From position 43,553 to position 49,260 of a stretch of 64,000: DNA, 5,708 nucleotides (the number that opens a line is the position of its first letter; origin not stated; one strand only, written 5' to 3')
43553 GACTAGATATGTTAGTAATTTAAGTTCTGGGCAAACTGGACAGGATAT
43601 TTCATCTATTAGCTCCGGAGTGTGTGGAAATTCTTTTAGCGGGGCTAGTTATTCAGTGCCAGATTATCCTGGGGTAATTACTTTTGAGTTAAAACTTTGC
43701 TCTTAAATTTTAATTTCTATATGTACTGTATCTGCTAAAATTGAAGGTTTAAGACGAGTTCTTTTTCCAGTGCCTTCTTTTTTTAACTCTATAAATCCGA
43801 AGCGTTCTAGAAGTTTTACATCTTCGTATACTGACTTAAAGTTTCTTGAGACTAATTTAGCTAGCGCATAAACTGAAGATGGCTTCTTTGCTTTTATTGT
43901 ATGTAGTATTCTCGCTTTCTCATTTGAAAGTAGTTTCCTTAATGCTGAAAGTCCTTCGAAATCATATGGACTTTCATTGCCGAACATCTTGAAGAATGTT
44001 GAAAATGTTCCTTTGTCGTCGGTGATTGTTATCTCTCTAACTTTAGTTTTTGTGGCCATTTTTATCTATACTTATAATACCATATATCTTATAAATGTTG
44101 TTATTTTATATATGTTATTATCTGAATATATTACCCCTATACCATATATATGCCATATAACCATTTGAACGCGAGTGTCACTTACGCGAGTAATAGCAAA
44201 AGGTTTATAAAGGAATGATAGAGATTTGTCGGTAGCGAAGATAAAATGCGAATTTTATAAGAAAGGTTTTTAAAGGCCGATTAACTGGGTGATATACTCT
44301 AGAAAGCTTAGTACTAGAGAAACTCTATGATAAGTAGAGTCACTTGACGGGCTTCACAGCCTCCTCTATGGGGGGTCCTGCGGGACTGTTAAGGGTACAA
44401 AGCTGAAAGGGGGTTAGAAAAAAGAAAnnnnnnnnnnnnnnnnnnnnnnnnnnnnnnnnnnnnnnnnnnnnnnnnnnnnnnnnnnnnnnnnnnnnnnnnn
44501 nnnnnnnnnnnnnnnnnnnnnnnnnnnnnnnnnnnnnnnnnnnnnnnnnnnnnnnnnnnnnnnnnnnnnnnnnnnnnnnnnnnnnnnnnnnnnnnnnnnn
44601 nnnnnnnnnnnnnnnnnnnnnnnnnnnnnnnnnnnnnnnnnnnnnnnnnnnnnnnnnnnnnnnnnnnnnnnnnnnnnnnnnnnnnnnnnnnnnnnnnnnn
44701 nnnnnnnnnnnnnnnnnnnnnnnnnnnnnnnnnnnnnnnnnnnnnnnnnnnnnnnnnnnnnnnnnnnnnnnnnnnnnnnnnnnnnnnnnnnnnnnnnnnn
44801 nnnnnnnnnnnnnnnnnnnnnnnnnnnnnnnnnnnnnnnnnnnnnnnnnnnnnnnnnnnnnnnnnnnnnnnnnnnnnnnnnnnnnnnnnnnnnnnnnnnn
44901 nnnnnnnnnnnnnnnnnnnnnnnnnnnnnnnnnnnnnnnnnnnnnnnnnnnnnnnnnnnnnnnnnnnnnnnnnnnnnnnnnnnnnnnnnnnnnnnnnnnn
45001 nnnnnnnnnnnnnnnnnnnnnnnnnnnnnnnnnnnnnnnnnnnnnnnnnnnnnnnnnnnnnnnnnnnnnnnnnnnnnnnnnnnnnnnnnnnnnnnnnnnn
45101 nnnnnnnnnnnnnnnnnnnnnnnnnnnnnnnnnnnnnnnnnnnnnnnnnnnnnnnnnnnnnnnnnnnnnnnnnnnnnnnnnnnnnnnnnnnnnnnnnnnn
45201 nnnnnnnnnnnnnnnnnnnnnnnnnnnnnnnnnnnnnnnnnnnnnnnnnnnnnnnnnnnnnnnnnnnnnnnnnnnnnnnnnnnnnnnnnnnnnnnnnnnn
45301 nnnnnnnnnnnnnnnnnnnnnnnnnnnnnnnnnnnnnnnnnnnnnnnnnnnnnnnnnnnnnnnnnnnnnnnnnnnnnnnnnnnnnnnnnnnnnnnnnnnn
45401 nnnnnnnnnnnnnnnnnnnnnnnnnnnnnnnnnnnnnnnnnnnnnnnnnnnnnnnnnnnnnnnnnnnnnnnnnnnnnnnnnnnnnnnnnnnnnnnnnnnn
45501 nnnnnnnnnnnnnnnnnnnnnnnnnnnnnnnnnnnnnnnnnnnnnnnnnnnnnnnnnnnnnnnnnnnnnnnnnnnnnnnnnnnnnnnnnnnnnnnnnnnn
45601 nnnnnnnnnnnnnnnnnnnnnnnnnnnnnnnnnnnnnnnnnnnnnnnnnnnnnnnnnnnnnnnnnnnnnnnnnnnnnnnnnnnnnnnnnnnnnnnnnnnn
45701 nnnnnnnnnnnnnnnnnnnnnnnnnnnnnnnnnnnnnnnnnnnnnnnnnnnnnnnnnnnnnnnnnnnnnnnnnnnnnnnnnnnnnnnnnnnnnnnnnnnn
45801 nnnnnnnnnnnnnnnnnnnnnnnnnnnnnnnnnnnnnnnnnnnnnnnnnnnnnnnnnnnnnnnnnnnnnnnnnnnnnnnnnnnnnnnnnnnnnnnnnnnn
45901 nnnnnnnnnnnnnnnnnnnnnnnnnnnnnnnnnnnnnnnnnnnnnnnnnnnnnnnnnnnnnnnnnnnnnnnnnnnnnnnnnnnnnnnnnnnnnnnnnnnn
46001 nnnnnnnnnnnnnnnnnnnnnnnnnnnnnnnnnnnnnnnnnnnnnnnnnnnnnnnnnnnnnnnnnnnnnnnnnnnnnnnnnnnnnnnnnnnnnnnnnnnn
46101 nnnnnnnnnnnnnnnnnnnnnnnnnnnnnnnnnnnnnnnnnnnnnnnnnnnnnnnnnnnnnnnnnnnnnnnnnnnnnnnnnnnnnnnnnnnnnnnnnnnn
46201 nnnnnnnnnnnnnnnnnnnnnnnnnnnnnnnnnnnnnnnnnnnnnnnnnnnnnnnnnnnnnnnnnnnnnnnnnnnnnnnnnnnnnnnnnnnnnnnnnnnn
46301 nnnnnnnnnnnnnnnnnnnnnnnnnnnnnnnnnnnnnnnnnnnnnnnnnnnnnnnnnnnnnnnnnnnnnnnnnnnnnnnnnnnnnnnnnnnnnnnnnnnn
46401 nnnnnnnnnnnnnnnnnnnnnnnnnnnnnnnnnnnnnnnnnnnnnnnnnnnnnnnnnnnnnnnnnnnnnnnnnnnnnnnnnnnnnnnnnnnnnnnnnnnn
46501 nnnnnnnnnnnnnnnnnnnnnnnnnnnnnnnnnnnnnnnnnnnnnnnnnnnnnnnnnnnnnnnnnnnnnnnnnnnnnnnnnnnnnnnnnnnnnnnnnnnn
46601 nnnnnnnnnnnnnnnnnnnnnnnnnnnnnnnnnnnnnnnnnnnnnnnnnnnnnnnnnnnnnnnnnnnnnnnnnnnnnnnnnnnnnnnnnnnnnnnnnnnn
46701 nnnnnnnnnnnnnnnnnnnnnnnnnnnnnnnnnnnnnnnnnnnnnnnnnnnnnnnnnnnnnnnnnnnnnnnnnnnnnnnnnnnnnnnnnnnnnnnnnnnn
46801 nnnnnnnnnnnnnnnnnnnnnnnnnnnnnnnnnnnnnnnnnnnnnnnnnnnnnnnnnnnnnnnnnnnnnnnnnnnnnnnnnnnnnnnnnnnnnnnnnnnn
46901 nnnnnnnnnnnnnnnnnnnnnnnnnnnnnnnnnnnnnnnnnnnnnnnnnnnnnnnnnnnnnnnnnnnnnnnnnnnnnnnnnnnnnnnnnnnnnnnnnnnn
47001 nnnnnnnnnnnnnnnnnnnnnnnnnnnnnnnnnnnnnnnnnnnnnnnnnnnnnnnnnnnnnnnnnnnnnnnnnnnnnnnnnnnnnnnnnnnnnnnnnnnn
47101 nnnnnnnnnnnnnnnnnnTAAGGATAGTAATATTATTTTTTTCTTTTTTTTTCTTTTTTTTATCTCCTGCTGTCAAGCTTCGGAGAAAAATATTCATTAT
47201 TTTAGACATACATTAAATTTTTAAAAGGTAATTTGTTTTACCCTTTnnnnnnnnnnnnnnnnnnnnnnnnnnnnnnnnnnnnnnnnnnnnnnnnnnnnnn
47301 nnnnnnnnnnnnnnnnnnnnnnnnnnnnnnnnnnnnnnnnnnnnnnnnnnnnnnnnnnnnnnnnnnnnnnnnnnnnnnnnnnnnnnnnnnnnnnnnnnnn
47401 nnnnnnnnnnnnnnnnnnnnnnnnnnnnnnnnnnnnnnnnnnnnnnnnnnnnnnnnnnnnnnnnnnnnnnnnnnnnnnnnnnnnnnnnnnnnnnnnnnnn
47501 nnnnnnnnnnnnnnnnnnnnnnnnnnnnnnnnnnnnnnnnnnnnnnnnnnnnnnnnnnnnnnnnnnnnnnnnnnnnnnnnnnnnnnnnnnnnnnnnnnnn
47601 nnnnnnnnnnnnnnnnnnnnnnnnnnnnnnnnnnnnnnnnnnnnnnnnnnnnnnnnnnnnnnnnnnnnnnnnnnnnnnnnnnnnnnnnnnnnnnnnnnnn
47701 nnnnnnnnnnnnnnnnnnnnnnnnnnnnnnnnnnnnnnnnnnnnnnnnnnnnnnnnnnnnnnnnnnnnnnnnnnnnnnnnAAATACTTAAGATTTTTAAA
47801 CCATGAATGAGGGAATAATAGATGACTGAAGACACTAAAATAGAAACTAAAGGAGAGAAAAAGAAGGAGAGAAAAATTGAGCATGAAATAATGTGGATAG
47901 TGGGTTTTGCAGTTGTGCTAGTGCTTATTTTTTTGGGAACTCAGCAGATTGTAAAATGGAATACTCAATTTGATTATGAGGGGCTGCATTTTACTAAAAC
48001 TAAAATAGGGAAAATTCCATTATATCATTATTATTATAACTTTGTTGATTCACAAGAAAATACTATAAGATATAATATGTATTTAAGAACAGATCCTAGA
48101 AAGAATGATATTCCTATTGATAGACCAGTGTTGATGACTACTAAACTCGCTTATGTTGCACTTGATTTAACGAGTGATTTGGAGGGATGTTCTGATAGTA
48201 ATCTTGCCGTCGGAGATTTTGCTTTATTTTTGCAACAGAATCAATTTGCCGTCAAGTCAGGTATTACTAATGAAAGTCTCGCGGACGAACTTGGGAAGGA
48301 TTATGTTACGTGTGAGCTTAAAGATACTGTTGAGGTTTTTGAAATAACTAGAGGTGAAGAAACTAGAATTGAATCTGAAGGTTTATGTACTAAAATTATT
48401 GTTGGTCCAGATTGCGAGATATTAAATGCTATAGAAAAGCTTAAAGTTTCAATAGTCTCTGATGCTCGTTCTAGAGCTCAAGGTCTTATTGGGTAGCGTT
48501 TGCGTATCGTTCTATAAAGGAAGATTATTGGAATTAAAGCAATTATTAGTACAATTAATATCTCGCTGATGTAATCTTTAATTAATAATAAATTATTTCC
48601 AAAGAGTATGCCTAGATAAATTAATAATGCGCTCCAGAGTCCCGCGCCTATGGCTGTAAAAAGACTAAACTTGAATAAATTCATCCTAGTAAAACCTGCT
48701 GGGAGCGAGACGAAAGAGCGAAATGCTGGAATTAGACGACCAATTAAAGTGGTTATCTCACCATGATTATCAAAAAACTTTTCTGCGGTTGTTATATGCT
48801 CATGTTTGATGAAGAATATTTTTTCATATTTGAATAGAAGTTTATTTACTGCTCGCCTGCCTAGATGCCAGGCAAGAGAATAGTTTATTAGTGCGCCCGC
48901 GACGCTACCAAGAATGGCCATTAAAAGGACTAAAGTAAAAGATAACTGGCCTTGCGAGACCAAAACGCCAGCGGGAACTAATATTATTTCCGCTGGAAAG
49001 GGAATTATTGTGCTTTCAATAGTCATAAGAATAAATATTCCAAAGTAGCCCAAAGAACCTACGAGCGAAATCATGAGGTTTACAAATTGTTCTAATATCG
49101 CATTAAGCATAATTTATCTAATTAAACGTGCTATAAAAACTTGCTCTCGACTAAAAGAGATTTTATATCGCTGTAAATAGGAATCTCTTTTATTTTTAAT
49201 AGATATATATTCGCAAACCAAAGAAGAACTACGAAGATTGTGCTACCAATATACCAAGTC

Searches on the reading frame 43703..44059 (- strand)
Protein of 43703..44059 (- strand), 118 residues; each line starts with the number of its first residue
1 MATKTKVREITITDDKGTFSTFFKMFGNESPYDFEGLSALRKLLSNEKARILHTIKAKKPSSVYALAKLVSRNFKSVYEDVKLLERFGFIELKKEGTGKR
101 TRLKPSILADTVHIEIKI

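Call 49: search_protein_families(library=ncbifam, proteins=[window:43703-44059:-], max_evalue=0.1)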
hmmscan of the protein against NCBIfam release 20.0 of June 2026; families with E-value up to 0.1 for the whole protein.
window:43703-44059:- (118 aa): 4 families
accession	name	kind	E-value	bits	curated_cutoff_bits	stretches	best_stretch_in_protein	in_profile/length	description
TIGR01884.1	cas_HTH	subfamily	0.00043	19.7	60.2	1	15-102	123-197/202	CRISPR-associated CARF protein Csa3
NF053602.1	Phr_regulator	exception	0.0031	17.1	320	1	40-96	5-61/191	heat shock transcription regulator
NF033788.1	HTH_metalloreg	subfamily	0.0057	16.4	55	1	42-110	6-75/77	metalloregulator ArsR/SmtB family transcription factor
NF040939.2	trans_reg_lrs14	equivalog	0.074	13.1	90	1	44-102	19-78/103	Lrs14 family HTH-type transcriptional regulator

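Call 50: search_protein_families(library=pfam, proteins=[window:43703-44059:-], max_evalue=0.1)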
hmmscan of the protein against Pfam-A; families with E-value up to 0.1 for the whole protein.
window:43703-44059:- (118 aa): 3 families
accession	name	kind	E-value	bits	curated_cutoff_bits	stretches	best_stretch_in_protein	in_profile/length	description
PF25212.1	HVO_A0114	-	2.1e-18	66.3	27.6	1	33-101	9-77/84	HVO_A0114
PF01978.25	TrmB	-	0.011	16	25.6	1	49-96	11-58/68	Sugar-specific transcriptional regulator TrmB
PF08279.18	HTH_11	-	0.041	14.2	25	1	50-93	4-49/55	HTH domain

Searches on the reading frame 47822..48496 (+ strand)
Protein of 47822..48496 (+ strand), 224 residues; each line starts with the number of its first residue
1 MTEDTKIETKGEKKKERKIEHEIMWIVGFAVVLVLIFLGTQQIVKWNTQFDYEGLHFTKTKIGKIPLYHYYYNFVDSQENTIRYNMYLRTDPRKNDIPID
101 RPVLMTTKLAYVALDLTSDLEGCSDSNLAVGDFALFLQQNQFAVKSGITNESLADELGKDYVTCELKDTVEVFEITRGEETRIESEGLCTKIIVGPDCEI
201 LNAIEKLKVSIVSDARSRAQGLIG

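Call 49: search_protein_families(library=ncbifam, proteins=[window:47822-48496:+], max_evalue=0.1)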
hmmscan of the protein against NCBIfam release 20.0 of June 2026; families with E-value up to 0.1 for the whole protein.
window:47822-48496:+ (224 aa): 0 families

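Call 50: search_protein_families(library=pfam, proteins=[window:47822-48496:+], max_evalue=0.1)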
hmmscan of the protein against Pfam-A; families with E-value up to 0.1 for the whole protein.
window:47822-48496:+ (224 aa): 0 families

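Call 59: search_solved_structures(query=A4, max_evalue=1)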
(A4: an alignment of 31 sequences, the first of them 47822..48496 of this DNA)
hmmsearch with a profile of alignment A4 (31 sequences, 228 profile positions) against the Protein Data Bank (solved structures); distinct sequences matched with E-value up to 1: 1.
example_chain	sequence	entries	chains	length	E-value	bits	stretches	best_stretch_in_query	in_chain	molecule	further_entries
7wgh_A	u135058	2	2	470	0.46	12.6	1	9-52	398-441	Squalene synthase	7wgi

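Call 67: predict_structure(protein=window:47822-48496:+)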
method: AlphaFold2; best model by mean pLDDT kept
length: 224 residues; sequences in the alignment: 1
mean_pLDDT: 42.4   pTM: 0.27
mean pLDDT of the five models: 42.4, 42.0, 39.6, 38.3, 33.3
residues with pLDDT >= 90: 0; 70-90: 21; 50-70: 19; < 50: 184
segments of 3 or more residues with pLDDT < 50: 41-224
pLDDT, mean of each block of 10 residues (from residue 1): 55 66 82 74 35 38 36 38 38 32 25 36 42 46 35 43 35 25 31 44 45 35 32
secondary structure, 60 per line:
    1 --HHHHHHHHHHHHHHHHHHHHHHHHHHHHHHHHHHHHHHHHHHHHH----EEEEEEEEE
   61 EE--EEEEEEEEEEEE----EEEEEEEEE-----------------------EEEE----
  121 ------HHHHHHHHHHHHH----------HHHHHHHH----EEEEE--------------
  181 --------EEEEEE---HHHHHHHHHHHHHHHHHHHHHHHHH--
elements in order: H3-47 E52-62 E65-76 E81-89 E113-116 H127-139 H150-157 E162-166 E189-194 H198-222

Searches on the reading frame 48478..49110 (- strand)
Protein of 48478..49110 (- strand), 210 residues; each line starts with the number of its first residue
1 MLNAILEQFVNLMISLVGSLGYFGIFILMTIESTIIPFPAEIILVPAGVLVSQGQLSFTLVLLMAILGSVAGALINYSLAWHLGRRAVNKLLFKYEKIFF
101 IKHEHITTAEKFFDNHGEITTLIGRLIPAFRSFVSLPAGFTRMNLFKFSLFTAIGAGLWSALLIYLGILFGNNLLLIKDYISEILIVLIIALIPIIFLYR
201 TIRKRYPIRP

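Call 3: search_protein_families(library=ncbifam, proteins=[window:48478-49110:-], max_evalue=1)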
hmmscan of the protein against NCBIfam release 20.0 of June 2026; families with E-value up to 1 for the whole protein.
window:48478-49110:- (210 aa): 4 families
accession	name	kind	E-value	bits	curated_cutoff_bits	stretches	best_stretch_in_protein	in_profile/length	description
NF052604.1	UndecprPTUtpABac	equivalog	2.8e-32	112.4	250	1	7-202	2-189/198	undecaprenyl phosphate transporter UptA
NF052605.1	UndecprPTUptAStph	equivalog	3.6e-28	98.9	300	1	12-200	4-194/197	undecaprenyl phosphate transporter UptA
NF008102.0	PRK10847.1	equivalog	1.3e-16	61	236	1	19-197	27-205/219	DedA family protein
TIGR03053.1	PS_I_psaM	equivalog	0.29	10.7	22.85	1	181-197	3-19/29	photosystem I reaction center subunit XII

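Call 4: search_protein_families(library=pfam, proteins=[window:48478-49110:-], max_evalue=1)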
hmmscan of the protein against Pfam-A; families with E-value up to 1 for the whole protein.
window:48478-49110:- (210 aa): 1 family
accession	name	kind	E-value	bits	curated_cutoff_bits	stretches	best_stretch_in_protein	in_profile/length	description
PF09335.16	VTT_dom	-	1.7e-19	70.9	33.9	1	38-168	1-122/123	VTT domain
